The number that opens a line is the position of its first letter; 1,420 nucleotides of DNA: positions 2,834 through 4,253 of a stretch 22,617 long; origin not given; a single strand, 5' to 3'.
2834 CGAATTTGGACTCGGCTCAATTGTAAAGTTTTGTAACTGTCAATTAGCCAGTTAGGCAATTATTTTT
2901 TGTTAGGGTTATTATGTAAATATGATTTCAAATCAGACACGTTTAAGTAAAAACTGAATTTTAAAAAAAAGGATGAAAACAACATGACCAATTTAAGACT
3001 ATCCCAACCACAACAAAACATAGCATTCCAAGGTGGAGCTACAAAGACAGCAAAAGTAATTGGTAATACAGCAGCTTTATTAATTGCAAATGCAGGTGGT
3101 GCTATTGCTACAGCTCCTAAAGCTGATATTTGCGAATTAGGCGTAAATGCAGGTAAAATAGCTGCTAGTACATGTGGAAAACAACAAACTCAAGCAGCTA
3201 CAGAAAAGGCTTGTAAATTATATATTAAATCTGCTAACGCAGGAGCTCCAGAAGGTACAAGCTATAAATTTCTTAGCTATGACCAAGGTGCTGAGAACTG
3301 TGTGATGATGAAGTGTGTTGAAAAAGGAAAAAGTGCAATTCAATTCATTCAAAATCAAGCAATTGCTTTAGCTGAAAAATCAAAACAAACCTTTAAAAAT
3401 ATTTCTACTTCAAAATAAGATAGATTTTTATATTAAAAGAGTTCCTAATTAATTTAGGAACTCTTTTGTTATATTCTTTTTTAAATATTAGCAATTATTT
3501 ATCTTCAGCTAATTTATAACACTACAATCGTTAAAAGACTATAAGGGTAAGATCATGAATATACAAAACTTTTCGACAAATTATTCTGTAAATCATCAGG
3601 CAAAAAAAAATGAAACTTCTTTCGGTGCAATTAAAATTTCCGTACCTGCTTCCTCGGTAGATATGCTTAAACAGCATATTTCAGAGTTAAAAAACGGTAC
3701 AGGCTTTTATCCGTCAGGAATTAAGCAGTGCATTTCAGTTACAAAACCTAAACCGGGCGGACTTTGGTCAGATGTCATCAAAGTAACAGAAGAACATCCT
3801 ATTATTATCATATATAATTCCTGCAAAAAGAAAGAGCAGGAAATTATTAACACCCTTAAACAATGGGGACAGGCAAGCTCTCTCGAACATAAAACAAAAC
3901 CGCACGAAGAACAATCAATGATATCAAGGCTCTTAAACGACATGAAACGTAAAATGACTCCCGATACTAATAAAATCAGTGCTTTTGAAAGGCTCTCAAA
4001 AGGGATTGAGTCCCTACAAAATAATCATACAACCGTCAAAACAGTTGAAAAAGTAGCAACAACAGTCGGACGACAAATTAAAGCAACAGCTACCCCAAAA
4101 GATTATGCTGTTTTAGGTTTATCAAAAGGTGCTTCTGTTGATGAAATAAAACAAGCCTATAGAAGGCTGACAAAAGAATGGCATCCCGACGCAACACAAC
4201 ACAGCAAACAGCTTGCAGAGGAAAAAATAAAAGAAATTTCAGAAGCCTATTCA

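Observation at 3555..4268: Protein with a C-terminal J domain, eukaryote-like placement suggesting host Hsp70 manipulation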

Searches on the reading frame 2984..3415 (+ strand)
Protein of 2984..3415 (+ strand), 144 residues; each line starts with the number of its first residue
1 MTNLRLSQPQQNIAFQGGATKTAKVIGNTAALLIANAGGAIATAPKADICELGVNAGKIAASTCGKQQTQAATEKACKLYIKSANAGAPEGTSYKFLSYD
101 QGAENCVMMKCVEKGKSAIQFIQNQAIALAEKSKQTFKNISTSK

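Call 7: search_protein_families(library=pfam, proteins=[window:2984-3415:+], max_evalue=0.001)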
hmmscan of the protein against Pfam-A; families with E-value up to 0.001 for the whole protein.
window:2984-3415:+ (144 aa): 0 families

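Call 39: search_protein_families(library=pfam, proteins=[window:2984-3415:+], max_evalue=10)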
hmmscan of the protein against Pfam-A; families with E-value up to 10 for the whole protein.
window:2984-3415:+ (144 aa): 1 family
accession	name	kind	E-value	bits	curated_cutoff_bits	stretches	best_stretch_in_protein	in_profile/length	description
PF02415.23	Chlam_PMP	-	9.3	7.3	20.6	1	26-43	5-18/19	Chlamydia polymorphic membrane protein (Chlamydia_PMP) repeat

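Call 55: search_protein_families(library=phrogs, proteins=[window:2984-3415:+], max_evalue=0.01)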
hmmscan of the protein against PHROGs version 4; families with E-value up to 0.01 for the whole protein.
window:2984-3415:+ (144 aa): 0 families

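Call 56: search_protein_families(library=padloc, proteins=[window:2984-3415:+], max_evalue=0.01)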
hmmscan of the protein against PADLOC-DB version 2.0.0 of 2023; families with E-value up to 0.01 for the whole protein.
window:2984-3415:+ (144 aa): 0 families

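Call 91: search_protein_families(library=ncbifam, proteins=[window:2984-3415:+], max_evalue=1)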
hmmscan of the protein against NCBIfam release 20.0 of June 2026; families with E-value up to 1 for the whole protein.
window:2984-3415:+ (144 aa): 1 family
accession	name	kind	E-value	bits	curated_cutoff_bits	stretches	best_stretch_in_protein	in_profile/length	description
TIGR01376.1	POMP_repeat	repeat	0.5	10.3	15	0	22-44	4-22/28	polymorphic outer membrane protein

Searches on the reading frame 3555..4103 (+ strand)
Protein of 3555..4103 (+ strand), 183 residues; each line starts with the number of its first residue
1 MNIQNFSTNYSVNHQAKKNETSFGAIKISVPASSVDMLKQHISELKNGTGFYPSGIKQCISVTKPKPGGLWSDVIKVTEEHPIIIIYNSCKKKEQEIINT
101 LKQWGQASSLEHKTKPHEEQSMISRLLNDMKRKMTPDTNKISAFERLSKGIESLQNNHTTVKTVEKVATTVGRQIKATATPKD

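Call 24: search_protein_representatives(protein=window:3555-4103:+)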
Query: 183 residues. Proteins with E-value up to 0.001 (for the whole library): 2; up to 1e-10: 1; up to 1e-30: 1. The best 2 are listed.
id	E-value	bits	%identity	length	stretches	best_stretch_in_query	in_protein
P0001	7.1e-115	396.8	100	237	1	1-183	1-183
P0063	4.2e-07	46.2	35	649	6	30-70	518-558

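Call 55: search_protein_families(library=phrogs, proteins=[window:3555-4103:+], max_evalue=0.01)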
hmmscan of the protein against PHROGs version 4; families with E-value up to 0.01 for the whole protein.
window:3555-4103:+ (183 aa): 0 families
